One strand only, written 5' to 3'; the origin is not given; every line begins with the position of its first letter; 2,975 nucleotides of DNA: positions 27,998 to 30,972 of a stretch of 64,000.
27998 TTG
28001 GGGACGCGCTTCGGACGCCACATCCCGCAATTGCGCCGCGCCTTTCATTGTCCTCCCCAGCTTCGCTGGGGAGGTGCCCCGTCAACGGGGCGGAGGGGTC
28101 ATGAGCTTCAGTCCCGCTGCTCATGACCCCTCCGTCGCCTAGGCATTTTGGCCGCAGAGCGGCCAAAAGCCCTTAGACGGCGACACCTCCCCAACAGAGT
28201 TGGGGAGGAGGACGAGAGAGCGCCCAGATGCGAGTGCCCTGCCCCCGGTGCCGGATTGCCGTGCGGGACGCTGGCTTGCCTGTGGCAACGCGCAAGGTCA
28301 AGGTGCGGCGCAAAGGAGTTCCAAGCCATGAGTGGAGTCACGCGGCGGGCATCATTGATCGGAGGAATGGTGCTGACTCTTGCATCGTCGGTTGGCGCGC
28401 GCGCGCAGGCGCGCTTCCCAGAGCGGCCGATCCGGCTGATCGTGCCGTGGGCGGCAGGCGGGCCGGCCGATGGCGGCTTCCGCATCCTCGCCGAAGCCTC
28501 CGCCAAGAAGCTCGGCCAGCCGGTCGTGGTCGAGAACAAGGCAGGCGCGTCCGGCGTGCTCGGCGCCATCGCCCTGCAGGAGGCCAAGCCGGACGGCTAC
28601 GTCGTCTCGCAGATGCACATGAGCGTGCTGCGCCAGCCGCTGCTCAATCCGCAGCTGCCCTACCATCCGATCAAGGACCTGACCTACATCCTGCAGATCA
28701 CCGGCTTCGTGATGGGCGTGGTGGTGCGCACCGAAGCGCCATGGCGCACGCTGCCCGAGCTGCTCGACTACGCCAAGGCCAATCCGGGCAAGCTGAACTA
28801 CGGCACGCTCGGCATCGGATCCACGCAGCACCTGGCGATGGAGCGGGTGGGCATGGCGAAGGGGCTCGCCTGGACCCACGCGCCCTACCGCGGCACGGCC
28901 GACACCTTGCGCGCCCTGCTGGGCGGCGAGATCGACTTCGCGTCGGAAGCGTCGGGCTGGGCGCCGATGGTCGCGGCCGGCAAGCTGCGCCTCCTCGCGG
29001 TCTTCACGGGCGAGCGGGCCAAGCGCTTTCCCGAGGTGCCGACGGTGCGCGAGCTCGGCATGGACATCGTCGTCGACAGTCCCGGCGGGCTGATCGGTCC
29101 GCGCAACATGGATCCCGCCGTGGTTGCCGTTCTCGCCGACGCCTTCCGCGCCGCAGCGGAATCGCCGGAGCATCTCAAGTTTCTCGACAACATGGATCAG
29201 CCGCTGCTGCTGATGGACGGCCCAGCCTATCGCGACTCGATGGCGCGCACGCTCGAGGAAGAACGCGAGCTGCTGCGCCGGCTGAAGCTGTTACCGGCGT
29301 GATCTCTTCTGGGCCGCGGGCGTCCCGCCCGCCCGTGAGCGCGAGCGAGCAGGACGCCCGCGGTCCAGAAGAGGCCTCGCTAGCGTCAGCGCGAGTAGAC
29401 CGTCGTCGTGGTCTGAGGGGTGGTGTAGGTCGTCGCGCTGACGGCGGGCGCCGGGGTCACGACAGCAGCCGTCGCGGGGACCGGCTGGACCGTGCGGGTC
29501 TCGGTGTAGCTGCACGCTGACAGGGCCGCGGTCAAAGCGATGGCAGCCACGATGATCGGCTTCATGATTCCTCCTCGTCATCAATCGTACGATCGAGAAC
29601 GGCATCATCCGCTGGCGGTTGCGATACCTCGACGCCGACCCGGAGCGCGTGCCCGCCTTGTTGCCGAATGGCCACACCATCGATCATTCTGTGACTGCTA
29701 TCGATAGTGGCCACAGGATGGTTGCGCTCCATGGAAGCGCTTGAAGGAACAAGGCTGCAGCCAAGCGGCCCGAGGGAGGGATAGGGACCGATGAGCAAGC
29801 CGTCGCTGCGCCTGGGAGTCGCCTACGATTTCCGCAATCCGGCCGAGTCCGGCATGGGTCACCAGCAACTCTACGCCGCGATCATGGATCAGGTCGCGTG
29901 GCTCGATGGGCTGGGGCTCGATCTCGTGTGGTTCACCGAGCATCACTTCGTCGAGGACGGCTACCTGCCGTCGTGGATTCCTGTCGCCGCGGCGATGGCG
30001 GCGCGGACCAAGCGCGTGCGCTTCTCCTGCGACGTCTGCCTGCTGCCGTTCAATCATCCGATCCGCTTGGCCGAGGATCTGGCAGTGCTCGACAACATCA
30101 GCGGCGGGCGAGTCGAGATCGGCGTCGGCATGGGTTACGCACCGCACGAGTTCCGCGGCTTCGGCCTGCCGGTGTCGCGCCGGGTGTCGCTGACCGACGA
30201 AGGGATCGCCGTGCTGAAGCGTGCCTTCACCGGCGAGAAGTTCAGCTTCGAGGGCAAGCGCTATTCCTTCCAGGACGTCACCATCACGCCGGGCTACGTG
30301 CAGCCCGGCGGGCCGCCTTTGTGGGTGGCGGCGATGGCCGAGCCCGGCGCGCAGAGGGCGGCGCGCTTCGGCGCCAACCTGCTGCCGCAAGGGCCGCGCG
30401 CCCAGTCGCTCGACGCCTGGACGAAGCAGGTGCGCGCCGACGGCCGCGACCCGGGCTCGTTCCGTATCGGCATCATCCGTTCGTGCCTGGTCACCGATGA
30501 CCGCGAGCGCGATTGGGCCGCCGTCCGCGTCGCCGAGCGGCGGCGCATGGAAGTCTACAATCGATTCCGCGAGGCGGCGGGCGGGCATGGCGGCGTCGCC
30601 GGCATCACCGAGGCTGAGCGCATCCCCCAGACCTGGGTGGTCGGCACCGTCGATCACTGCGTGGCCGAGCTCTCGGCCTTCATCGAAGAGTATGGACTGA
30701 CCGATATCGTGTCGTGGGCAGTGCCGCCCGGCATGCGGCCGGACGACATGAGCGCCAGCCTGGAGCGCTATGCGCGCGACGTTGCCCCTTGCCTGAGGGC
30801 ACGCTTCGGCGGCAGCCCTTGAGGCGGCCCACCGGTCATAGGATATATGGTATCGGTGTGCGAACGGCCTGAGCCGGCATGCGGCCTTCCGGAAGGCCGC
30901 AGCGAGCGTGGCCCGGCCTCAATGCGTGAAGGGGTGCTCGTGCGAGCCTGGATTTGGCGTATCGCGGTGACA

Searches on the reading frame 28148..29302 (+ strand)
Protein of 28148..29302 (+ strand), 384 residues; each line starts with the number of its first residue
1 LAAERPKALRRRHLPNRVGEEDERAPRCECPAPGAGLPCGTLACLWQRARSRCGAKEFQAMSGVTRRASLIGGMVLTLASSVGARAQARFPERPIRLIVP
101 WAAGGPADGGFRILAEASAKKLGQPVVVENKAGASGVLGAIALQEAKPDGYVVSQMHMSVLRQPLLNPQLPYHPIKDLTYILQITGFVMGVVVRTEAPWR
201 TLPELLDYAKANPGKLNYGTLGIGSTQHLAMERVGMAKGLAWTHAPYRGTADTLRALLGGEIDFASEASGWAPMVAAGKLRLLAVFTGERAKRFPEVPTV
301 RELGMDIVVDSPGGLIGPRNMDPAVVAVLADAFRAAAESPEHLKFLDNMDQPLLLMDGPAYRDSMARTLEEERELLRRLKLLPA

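Call 8: search_protein_families(library=pfam, proteins=[window:28148-29302:+], max_evalue=0.001)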
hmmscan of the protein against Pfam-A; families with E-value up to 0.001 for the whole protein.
window:28148-29302:+ (384 aa): 1 family
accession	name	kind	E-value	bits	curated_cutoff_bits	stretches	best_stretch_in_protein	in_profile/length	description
PF03401.19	TctC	-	2.4e-76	257.3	27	1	111-379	2-272/274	Tripartite tricarboxylate transporter family receptor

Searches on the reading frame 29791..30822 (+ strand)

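Call 8: search_protein_families(library=pfam, proteins=[window:29791-30822:+], max_evalue=0.001)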
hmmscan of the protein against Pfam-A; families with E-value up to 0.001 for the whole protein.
window:29791-30822:+ (343 aa): 1 family
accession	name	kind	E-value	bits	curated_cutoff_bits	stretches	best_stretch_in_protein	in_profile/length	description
PF00296.26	Bac_luciferase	-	2.7e-56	191.7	27.9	1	17-302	12-311/314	Luciferase-like monooxygenase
